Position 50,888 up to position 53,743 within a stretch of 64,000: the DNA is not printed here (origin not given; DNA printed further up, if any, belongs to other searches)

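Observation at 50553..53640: Candidate T-box riboswitch in front of an RPH-like PEP-utilising dikinase rather than an aminoacyl-tRNA or amino-acid gene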

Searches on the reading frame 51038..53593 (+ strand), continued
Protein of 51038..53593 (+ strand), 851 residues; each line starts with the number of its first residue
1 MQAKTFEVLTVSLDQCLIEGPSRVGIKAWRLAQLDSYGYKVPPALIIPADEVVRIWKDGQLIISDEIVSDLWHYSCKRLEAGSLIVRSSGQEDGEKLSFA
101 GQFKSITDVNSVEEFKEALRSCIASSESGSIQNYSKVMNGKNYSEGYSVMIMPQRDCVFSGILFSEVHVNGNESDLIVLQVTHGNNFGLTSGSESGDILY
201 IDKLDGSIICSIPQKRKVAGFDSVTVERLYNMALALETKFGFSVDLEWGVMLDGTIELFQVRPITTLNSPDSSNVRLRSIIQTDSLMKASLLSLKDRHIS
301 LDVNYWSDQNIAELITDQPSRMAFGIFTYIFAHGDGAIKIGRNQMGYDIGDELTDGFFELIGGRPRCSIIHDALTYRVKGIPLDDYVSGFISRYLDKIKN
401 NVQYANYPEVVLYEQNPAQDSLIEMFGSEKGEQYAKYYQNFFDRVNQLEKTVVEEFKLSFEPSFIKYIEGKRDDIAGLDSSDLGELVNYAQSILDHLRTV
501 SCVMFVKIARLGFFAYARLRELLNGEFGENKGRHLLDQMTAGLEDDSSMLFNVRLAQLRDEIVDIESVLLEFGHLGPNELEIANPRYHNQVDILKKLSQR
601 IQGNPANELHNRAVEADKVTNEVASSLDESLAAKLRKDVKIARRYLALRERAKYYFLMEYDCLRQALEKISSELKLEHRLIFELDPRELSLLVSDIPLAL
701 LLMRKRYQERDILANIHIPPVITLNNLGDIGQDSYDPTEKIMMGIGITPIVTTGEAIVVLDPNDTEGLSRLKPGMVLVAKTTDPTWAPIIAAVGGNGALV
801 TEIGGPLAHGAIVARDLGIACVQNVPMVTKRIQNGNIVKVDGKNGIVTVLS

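Call 30: search_protein_families(library=pfam, proteins=[L009:255-1283:+, L005:3090-4115:-, L009:1307-2551:+, L007:7348-8841:-, L019:3952-4866:+, L007:2884-3495:+, L035:198-1670:+, L035:1771-2157:+, L035:2158-2640:+, L023:2328-3353:+], max_evalue=0.01)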
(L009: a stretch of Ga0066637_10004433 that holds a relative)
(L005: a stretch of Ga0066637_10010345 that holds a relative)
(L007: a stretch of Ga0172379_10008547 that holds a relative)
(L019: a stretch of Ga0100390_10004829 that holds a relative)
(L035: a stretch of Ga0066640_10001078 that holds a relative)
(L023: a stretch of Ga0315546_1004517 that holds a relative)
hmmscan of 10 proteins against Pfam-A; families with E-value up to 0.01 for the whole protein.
L009:255-1283:+ (342 aa): 1 family
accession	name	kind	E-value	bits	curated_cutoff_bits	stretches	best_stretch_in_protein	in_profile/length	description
PF00579.31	tRNA-synt_1b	-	7.1e-61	206.5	21.1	1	3-289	3-291/292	tRNA synthetases class I (W and Y)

L005:3090-4115:- (341 aa): 0 families

L009:1307-2551:+ (414 aa): 13 families
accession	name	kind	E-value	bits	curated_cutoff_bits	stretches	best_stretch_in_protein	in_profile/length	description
PF13649.12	Methyltransf_25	-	4.4e-17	63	27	1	171-267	2-97/97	Methyltransferase domain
PF13847.12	Methyltransf_31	-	1.1e-15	58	27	1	169-275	6-113/145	Methyltransferase domain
PF08241.18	Methyltransf_11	-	2e-15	57.6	21.2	1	171-271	1-95/95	Methyltransferase domain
PF08242.18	Methyltransf_12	-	4.5e-13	50.2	30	1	171-268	1-97/98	Methyltransferase domain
PF13489.12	Methyltransf_23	-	9.7e-10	38.9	27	1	156-289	12-133/164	Methyltransferase domain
PF01209.24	Ubie_methyltran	-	1.1e-08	35.1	20.1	1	155-270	37-150/233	ubiE/COQ5 methyltransferase family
PF01817.26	CM_2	-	8.4e-07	29.6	27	1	12-94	3-79/80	Chorismate mutase type II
PF05175.20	MTS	-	0.00053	20.1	23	1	164-270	27-137/170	Methyltransferase small domain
PF05401.17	NodS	-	0.0018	18.6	24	1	165-210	42-87/201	Nodulation protein S (NodS)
PF01135.25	PCMT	-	0.0018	18.5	20.3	1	164-231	71-139/210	Protein-L-isoaspartate(D-aspartate) O-methyltransferase (PCMT)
PF01728.25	FtsJ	-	0.0049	17.3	24.1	0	166-244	21-100/181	FtsJ-like methyltransferase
PF03848.20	TehB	-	0.0075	16.1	20.4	0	169-268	33-129/193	Tellurite resistance protein TehB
PF10017.15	Methyltransf_33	-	0.0075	15.8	23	0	162-234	58-133/304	Histidine-specific methyltransferase, SAM-dependent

L007:7348-8841:- (497 aa): 1 family
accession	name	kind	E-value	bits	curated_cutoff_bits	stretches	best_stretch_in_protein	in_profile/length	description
PF00282.25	Pyridoxal_deC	-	1.4e-14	54.1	27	1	216-404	168-358/375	Pyridoxal-dependent decarboxylase conserved domain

L019:3952-4866:+ (304 aa): 1 family
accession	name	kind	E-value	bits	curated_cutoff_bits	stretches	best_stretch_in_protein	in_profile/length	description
PF24827.1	AstE_AspA_cat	-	7.4e-19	68.5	25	1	23-209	2-189/192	Succinylglutamate desuccinylase/Aspartoacylase catalytic domain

L007:2884-3495:+ (203 aa): 0 families

L035:198-1670:+ (490 aa): 1 family
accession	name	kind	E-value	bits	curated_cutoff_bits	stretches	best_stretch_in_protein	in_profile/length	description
PF01425.27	Amidase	-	6.1e-165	550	27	1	24-469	1-445/445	Amidase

L035:1771-2157:+ (128 aa): 1 family
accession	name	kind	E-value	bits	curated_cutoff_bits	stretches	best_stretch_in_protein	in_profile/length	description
PF00072.30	Response_reg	-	6e-25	88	30.2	1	7-118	1-109/111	Response regulator receiver domain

L035:2158-2640:+ (160 aa): 1 family
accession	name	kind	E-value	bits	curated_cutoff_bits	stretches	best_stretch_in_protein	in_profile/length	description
PF00334.24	NDK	-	2.1e-53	180.2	27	1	3-136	1-134/135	Nucleoside diphosphate kinase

L023:2328-3353:+ (341 aa): 1 family
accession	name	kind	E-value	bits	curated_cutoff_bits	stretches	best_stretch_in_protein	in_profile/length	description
PF00892.27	EamA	-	4e-17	63.2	28.2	2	42-166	18-134/135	EamA-like transporter family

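Call 36: search_solved_structures(query=A1, max_evalue=0.001)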
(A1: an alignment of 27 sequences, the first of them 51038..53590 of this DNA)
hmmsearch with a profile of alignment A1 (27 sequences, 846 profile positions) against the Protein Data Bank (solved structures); distinct sequences matched with E-value up to 0.001: 23.
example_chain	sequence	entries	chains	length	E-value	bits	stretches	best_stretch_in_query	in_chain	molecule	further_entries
5hv2_A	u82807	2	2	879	5.6e-85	289.1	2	533-845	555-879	Phosphoenolpyruvate synthase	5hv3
5hv1_A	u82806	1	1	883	5.7e-85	289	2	533-845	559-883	Phosphoenolpyruvate synthase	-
5fbs_A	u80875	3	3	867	5.7e-85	289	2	533-845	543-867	Phosphoenolpyruvate synthase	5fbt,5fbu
8a8e_A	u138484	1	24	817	1.1e-69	238.5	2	49-274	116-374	Phosphoenolpyruvate synthase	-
9dae_A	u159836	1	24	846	1.8e-60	208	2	5-269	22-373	Phosphoenolpyruvate synthase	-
2ols_A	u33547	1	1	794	8e-49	169.5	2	59-269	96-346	Phosphoenolpyruvate synthase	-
9goj_A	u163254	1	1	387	3.5e-39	137.6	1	57-278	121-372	Phosphoenolpyruvate synthase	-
5hv6_A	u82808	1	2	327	5.4e-39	137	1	9-261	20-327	Phosphoenolpyruvate synthase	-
2e28_A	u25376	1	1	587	2e-13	52.4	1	737-842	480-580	Pyruvate kinase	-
1vbg_A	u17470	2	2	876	4.1e-12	48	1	109-269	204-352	pyruvate,orthophosphate dikinase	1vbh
2x0s_A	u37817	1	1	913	7.3e-12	47.2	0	111-262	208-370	PYRUVATE PHOSPHATE DIKINASE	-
5jvn_A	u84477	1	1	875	1.5e-11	46.1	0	109-262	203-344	Pyruvate, phosphate dikinase, chloroplastic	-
5jvj_A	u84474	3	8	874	2.4e-10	42.2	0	109-260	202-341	Pyruvate, phosphate dikinase, chloroplastic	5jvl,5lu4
1dik_A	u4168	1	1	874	1.4e-09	39.6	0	6-72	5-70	PYRUVATE PHOSPHATE DIKINASE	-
9pzl_A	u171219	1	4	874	1.6e-09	39.5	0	6-72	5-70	Pyruvate, phosphate dikinase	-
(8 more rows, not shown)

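Call 37: search_protein_families(library=ncbifam, proteins=[L009:255-1283:+, L012:2409-3707:+, L007:7348-8841:-, L019:3952-4866:+, L009:1307-2551:+, L005:3090-4115:-, L012:6619-7290:+, L003:2384-2935:+], max_evalue=0.00001)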
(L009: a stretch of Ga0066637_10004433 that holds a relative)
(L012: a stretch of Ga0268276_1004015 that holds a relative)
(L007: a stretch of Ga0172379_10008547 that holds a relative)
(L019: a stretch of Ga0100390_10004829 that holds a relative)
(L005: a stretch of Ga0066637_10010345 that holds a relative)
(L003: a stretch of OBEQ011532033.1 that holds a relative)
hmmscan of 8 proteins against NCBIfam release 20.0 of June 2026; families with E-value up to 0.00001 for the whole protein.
L009:255-1283:+ (342 aa): 11 families
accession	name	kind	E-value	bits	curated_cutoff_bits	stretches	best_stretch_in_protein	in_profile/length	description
NF008922.0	PRK12283.1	equivalog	1.6e-92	310.5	572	2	5-178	3-173/400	tryptophan--tRNA ligase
TIGR00233.1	trpS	equivalog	2.7e-86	289.8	176.75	1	4-332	1-326/328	tryptophan--tRNA ligase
NF009207.0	PRK12556.1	equivalog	4.3e-64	216.5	479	1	4-333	2-330/332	tryptophan--tRNA ligase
NF008923.0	PRK12284.1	equivalog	9.9e-58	195.9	597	1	7-332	4-329/431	tryptophan--tRNA ligase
NF008927.0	PRK12285.1-4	equivalog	2.1e-29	102.7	478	1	4-303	72-366/385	tryptophan--tRNA ligase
NF008925.0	PRK12285.1-2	equivalog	1.2e-26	93.5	451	1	3-301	60-355/365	tryptophan--tRNA ligase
NF008924.0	PRK12285.1-1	equivalog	6.6e-21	75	644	1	7-302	75-361/381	tryptophan--tRNA ligase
NF006330.0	PRK08560.1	equivalog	8.9e-20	71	220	1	4-299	31-331/342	tyrosine--tRNA ligase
NF008926.0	PRK12285.1-3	equivalog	1.2e-14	54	320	1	3-174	63-230/429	tryptophan--tRNA ligase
TIGR00234.1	tyrS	equivalog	1.1e-12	47.8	113.8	1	5-232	35-274/406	tyrosine--tRNA ligase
NF008928.0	PRK12285.1-5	equivalog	2e-10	39.8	891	1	5-172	92-252/530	tryptophan--tRNA ligase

L012:2409-3707:+ (432 aa): 16 families
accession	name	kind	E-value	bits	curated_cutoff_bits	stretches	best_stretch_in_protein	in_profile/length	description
NF009057.0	PRK12391.1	equivalog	2.2e-222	738.4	366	1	4-432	6-432/441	TrpB-like pyridoxal phosphate-dependent enzyme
TIGR01415.1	trpB_rel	hypoth_equivalog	1.3e-202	673.1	518.85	1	12-428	2-418/419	TrpB-like pyridoxal phosphate-dependent enzyme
NF010376.0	PRK13803.1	equivalog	2e-51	175.6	819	1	69-426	253-595/600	bifunctional phosphoribosylanthranilate isomerase/tryptophan synthase subunit beta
TIGR00263.1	trpB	equivalog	2.9e-46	158.3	392.45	1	73-421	44-380/385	tryptophan synthase subunit beta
NF010375.0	PRK13802.1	equivalog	1.2e-33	116.2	1386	1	68-431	318-677/695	bifunctional indole-3-glycerol phosphate synthase/tryptophan synthase subunit beta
NF004996.0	PRK06381.1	equivalog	4.6e-15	55.4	266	1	77-187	15-120/319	threonine synthase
NF006390.0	PRK08639.1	equivalog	5.8e-12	45.3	421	0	66-180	14-123/418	threonine ammonia-lyase IlvA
NF006050.0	PRK08197.1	equivalog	2.5e-11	43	303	1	78-161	81-162/406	threonine synthase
TIGR02079.1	THD1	equivalog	2.4e-09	36.5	440.55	0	70-168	9-105/410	threonine ammonia-lyase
TIGR01139.1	cysK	equivalog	1.5e-08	34.3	350.95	1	79-303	9-208/298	cysteine synthase A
TIGR01136.1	cysKM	subfamily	2.3e-08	33.8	344.15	1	78-303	8-208/299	cysteine synthase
NF008735.0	PRK11761.1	equivalog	2.3e-07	30.4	413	1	78-196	13-129/296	cysteine synthase CysM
NF005292.0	PRK06815.1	equivalog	1.3e-06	27.8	371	0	64-186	4-125/320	threonine/serine dehydratase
NF006094.0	PRK08246.1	subfamily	1.9e-06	27.5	331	0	69-301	15-208/310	serine/threonine dehydratase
TIGR01138.1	cysM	equivalog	4.5e-06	26.4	394.2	1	78-195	9-124/290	cysteine synthase B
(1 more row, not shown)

L007:7348-8841:- (497 aa): 6 families
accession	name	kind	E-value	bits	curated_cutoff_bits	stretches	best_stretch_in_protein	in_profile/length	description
TIGR03812.1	tyr_de_CO2_Arch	equivalog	3e-39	134.9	299.4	1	222-408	136-315/375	tyrosine decarboxylase MfnA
NF002748.0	PRK02769.1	equivalog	9.5e-35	120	305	1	220-407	137-318/382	histidine decarboxylase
TIGR03799.1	NOD_PanD_pyr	equivalog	8.1e-18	64.1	606.1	1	136-407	160-424/522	pyridoxal-dependent aspartate 1-decarboxylase PanP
NF052646.1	DABADecarRhbB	equivalog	1.5e-16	60.1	900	1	222-336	218-324/491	L-2,4-diaminobutyrate decarboxylase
TIGR01788.1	Glu-decarb-GAD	equivalog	7.5e-15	54.5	380.4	1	250-417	190-360/431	glutamate decarboxylase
TIGR03811.1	tyr_de_CO2_Ent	equivalog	2.3e-12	46.2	905.3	1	220-294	252-326/608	tyrosine decarboxylase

L019:3952-4866:+ (304 aa): 2 families
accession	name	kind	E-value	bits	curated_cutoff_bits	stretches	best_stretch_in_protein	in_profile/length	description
TIGR02994.1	ectoine_eutE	equivalog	4.2e-15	55.5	402.7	1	13-119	38-144/325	N(2)-acetyl-L-2,4-diaminobutanoate deacetylase DoeB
NF002601.0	PRK02259.1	equivalog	1.3e-07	31.1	180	1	25-119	6-107/293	aspartoacylase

L009:1307-2551:+ (414 aa): 21 families
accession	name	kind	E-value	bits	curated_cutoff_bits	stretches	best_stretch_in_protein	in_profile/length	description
TIGR01934.1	MenG_MenH_UbiE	subfamily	8.5e-12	44.8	158.35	1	131-270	8-140/223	ubiquinone/menaquinone biosynthesis methyltransferase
NF047649.1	MTase_UXPK_star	exception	3.7e-11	42.6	460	1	168-271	79-181/283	methyltransferase/UXPK-star double selenoprotein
NF041537.1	ArsM_AhpD_UU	exception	1.9e-10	40.1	510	1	168-271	78-180/345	arsenite methyltransferase/AhpD domain selenoprotein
NF043040.1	corrin_prot_MT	hypoth_equivalog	2.2e-10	40.3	180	1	160-270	34-146/216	corrinoid protein-associated methyltransferase CpaM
TIGR02021.1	BchM-ChlM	equivalog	3.6e-10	39.6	158.9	1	156-238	44-125/218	magnesium protoporphyrin IX methyltransferase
NF001244.0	PRK00216.1-5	equivalog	4.1e-10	39.3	216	1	126-269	12-151/236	bifunctional demethylmenaquinone methyltransferase/2-methoxy-6-polyprenyl-1,4-benzoquinol methylase UbiE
NF045667.1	MTase_DVU1556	equivalog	1.5e-09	37.7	155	1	162-272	18-120/213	DVU_1556 family methyltransferase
NF007610.0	PRK10258.1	equivalog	2.6e-09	36.8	342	1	166-279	42-146/251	malonyl-ACP O-methyltransferase BioC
NF045649.1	2X_seleno_MduS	exception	8.2e-09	34.9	380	1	134-273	10-149/338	methyltransferase domain-containing selenoprotein MduS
TIGR04345.1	ovoA_Cterm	equivalog_domain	3.4e-08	33.3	170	1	129-208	5-83/242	putative 4-mercaptohistidine N1-methyltransferase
NF008823.0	PRK11873.1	subfamily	7.4e-08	32.2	263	1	161-272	72-182/272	arsenite methyltransferase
NF052510.1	methyltran_MpqE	exception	2.7e-07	30.2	335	1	152-270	32-150/234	methyl-plastoquinone biosynthesis methyltransferase MpqE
TIGR02072.1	BioC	equivalog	3.8e-07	30.2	184.95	1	160-279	23-140/244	malonyl-ACP O-methyltransferase BioC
NF041650.1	nod_mtase_NodS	equivalog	5.5e-07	29.5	300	1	156-272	28-140/190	nodulation methyltransferase NodS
TIGR01983.1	UbiG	equivalog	7.3e-07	28.7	102.95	1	162-275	46-155/228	bifunctional 2-polyprenyl-6-hydroxyphenol methylase/3-demethylubiquinol 3-O-methyltransferase UbiG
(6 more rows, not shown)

L005:3090-4115:- (341 aa): 0 families

L012:6619-7290:+ (223 aa): 1 family
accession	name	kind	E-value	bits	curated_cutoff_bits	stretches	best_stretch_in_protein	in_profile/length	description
NF045917.1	PhserinePhPspA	equivalog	5.8e-06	26.1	350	1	35-185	21-161/211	phosphoserine phosphatase PspA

L003:2384-2935:+ (183 aa): 0 families

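Call 39: find_encoding_contigs(protein=P0025, flank=10000, max_places=2)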
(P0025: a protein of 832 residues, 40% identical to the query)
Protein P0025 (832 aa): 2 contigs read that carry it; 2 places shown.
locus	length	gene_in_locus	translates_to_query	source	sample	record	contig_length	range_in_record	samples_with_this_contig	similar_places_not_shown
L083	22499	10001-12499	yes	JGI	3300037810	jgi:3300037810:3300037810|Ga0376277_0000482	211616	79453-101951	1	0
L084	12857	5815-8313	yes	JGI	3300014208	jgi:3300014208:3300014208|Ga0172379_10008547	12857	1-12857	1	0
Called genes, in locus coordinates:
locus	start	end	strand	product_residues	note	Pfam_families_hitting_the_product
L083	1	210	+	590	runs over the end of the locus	-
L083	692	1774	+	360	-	PF18854:baeRF_family10, PF03464:eRF1_2 (faint), PF18845:baeRF_family3, PF18856:baeRF_family12, PF10116:Host_attach, PF03465:eRF1_3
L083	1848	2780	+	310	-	PF01256:Carb_kinase, PF02110:HK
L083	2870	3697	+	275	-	PF06550:SPP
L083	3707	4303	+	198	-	PF01966:HD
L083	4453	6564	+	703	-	PF13287:Fn3_assoc, PF13290:CHB_HEX_C_1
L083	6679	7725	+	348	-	PF00579:tRNA-synt_1b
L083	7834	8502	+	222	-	-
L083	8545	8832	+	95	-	-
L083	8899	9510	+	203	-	-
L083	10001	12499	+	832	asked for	PF01326:PPDK_N, PF00391:PEP-utilizers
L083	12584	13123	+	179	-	PF01451:LMWPc (weak)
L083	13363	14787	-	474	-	PF00282:Pyridoxal_deC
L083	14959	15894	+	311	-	PF00005:ABC_tran, PF13175:AAA_15 (faint), PF13304:AAA_21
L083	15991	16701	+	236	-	PF01061:ABC2_membrane (weak), PF12679:ABC2_membrane_2, PF12730:ABC2_membrane_4 (weak), PF12698:ABC2_membrane_3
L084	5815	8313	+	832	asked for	PF01326:PPDK_N, PF00391:PEP-utilizers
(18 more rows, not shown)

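Call 40: find_encoding_contigs(protein=P0024, flank=10000, max_places=2)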
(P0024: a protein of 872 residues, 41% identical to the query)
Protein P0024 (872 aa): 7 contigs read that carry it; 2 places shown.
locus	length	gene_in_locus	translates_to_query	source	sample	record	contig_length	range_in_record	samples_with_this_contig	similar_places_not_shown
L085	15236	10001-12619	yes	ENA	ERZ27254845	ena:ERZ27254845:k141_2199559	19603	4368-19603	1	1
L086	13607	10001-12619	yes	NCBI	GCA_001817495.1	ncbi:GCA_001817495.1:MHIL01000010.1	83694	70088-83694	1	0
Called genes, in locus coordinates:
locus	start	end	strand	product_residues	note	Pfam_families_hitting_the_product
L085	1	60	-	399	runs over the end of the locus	PF00579:tRNA-synt_1b, PF22421:SYY_C-terminal, PF01479:S4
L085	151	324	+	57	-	-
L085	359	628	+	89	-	-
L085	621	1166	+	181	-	-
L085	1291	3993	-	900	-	PF00133:tRNA-synt_1, PF09334:tRNA-synt_1g, PF08264:Anticodon_1, PF10458:Val_tRNA-synt_C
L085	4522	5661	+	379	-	PF01368:DHH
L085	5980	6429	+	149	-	PF01230:HIT (weak)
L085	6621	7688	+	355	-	PF00579:tRNA-synt_1b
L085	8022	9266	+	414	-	PF01817:CM_2 (weak), PF01209:Ubie_methyltran, PF13489:Methyltransf_23, PF13847:Methyltransf_31, PF08241:Methyltransf_11, PF08242:Methyltransf_12, PF13649:Methyltransf_25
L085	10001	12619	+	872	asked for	PF01326:PPDK_N, PF27448:Rph_4th (faint), PF00391:PEP-utilizers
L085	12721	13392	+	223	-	-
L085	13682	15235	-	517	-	?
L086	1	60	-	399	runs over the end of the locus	PF00579:tRNA-synt_1b, PF22421:SYY_C-terminal, PF01479:S4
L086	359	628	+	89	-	-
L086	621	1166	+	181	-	-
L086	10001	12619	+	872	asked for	PF01326:PPDK_N, PF27448:Rph_4th (faint), PF00391:PEP-utilizers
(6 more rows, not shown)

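Call 41: find_encoding_contigs(protein=P0004, flank=10000, max_places=2)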
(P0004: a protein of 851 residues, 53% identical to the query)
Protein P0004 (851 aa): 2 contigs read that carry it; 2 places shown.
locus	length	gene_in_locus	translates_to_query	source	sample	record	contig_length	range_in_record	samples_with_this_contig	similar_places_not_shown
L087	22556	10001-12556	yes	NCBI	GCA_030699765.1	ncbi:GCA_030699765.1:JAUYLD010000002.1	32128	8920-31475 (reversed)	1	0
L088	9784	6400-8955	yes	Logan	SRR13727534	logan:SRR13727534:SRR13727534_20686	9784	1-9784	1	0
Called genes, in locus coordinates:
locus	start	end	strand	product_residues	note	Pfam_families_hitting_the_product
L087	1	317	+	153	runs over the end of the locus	PF07963:N_methyl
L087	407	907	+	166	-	PF07963:N_methyl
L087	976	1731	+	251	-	PF06750:A24_N_bact, PF01478:Peptidase_A24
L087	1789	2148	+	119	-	PF04480:DUF559, PF18741:MTES_1575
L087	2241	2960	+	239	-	PF07963:N_methyl (weak)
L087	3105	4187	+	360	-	PF00696:AA_kinase, PF01472:PUA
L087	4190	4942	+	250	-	PF03807:F420_oxidored (weak), PF02558:ApbA (weak), PF14748:P5CR_dimer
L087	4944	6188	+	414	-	PF00171:Aldedh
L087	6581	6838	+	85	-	-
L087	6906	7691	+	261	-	PF00218:IGPS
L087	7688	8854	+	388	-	PF00291:PALP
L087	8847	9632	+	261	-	PF00290:Trp_syntA, PF00977:His_biosynth (weak)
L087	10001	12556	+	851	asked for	PF01326:PPDK_N (weak), PF27448:Rph_4th (weak), PF00391:PEP-utilizers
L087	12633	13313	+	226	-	-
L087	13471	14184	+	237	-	PF00583:Acetyltransf_1, PF13508:Acetyltransf_7 (faint)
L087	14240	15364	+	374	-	PF01546:Peptidase_M20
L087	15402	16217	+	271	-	PF03437:BtpA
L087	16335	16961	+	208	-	PF00702:Hydrolase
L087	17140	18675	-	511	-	PF00282:Pyridoxal_deC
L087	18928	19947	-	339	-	PF00579:tRNA-synt_1b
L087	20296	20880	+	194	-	PF08241:Methyltransf_11 (weak), PF13649:Methyltransf_25 (weak)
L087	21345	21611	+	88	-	PF05345:He_PIG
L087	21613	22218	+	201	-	-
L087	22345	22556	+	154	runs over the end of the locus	-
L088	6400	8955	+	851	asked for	PF01326:PPDK_N (weak), PF27448:Rph_4th (weak), PF00391:PEP-utilizers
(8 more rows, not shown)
